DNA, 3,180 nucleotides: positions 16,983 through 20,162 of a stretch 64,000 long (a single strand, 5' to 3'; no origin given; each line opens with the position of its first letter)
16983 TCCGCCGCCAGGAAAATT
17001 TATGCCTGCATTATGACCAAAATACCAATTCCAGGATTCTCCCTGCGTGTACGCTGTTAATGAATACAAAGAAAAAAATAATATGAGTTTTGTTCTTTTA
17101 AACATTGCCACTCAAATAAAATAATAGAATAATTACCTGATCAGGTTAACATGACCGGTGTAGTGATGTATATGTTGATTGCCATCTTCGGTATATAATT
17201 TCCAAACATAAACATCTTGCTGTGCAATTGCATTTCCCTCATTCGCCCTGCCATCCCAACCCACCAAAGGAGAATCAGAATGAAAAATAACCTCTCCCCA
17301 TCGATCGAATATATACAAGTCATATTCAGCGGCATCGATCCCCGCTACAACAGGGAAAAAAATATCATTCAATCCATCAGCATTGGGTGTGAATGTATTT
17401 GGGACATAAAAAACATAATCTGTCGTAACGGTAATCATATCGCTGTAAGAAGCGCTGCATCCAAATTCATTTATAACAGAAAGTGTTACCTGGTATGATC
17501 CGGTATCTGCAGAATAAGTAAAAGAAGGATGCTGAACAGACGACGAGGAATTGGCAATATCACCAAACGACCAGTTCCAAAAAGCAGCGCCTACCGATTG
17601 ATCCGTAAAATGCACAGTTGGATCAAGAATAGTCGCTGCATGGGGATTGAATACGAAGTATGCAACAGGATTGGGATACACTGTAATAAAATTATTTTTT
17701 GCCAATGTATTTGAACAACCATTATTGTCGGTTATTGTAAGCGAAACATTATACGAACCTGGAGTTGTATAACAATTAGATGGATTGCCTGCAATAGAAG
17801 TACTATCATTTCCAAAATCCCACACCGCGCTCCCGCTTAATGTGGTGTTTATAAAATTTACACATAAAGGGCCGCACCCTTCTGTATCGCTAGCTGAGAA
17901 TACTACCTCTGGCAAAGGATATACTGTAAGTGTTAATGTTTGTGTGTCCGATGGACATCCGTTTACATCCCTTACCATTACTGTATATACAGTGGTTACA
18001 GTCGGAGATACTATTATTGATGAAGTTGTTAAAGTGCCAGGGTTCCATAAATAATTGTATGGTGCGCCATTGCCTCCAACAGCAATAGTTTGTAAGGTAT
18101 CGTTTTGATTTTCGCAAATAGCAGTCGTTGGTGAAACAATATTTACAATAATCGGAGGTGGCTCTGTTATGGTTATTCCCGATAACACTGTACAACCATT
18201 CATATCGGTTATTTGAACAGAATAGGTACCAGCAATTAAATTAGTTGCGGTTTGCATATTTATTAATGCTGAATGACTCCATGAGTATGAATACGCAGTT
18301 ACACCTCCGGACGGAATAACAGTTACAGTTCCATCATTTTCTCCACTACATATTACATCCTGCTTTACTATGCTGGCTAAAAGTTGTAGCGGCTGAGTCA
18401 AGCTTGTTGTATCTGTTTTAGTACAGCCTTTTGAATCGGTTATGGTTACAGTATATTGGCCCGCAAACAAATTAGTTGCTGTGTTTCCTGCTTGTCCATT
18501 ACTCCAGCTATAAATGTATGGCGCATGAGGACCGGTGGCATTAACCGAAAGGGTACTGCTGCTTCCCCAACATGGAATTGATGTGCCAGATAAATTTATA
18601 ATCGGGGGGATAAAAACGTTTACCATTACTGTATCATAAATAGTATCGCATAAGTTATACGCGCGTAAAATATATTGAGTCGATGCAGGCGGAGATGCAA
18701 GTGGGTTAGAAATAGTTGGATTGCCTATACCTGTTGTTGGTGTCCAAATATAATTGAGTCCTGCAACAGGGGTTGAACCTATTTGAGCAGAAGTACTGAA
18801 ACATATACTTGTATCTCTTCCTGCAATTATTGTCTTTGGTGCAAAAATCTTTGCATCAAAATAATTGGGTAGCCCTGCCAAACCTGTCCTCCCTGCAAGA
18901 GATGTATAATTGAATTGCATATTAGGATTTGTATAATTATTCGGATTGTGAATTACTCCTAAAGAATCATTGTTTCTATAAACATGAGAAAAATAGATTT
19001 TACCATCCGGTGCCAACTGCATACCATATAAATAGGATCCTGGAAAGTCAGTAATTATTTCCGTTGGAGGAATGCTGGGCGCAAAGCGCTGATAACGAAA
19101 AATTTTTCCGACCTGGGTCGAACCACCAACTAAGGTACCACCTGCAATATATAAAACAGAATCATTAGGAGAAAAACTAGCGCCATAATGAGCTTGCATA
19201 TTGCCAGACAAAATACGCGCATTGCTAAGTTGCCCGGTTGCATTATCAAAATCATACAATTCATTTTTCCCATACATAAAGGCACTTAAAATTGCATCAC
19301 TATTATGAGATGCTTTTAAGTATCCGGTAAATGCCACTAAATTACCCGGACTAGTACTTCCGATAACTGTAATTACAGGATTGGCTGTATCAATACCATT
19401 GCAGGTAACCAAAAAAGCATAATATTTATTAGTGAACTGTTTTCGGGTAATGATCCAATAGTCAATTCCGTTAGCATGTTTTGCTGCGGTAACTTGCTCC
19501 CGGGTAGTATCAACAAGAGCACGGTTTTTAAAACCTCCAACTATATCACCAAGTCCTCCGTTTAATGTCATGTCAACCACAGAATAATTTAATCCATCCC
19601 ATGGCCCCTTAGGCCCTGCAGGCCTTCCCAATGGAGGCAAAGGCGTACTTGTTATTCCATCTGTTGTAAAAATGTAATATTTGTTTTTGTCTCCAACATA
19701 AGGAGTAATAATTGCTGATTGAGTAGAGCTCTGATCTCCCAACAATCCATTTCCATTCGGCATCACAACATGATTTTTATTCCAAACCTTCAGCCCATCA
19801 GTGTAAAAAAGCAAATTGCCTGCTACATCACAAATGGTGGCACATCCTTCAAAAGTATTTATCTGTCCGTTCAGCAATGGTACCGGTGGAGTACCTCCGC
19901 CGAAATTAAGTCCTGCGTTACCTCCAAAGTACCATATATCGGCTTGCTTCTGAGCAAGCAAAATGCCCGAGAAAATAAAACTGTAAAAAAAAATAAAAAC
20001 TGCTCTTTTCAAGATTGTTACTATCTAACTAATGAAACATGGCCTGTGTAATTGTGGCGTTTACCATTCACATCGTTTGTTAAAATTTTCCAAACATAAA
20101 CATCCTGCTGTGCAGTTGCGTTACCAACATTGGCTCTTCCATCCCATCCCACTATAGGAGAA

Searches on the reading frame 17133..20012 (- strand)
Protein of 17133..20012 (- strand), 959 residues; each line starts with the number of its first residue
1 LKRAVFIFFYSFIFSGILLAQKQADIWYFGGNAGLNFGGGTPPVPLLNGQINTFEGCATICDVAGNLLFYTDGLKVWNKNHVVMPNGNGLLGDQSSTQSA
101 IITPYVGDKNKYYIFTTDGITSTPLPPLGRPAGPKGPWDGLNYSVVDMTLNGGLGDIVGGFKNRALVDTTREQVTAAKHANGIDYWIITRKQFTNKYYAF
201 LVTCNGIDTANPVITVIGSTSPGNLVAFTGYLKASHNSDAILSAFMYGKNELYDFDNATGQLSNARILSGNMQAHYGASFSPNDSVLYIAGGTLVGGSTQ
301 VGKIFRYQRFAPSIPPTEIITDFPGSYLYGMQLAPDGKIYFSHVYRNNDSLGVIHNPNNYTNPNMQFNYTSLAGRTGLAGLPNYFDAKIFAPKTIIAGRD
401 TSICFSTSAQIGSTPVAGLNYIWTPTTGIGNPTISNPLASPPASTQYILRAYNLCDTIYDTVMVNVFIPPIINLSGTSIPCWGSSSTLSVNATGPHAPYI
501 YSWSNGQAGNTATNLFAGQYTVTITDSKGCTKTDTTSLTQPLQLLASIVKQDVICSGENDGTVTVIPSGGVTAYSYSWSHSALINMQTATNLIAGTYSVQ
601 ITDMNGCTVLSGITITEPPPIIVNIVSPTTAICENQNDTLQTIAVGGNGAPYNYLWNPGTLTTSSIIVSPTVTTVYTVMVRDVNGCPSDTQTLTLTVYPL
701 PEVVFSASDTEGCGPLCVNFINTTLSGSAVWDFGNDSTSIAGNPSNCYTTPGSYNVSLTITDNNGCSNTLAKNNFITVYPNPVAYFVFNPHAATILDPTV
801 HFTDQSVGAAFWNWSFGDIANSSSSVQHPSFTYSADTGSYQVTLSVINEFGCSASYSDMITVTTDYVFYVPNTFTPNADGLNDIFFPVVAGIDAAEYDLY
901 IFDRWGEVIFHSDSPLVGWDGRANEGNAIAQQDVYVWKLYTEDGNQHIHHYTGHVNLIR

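Call 8: search_protein_families(library=pfam, proteins=[window:17133-20012:-], max_evalue=0.001)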
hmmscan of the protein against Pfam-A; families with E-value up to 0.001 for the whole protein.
window:17133-20012:- (959 aa): 5 families
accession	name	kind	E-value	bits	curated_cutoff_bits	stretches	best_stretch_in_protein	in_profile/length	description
PF18911.6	PKD_4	-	2.6e-19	69.5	27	2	728-773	36-80/85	PKD domain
PF13573.12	SprB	-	3.4e-15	55.8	28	1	549-581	3-35/37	SprB repeat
PF13585.12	CHU_C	-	1.7e-12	47.7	27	1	870-953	3-82/86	CHU_C Type IX secretion signal domain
PF00801.26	PKD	-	5.6e-09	36.3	23.5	2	728-769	31-74/80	PKD domain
PF08329.16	ChitinaseA_N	-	0.00014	21.9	21.2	0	823-863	68-108/133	Chitinase A, N-terminal domain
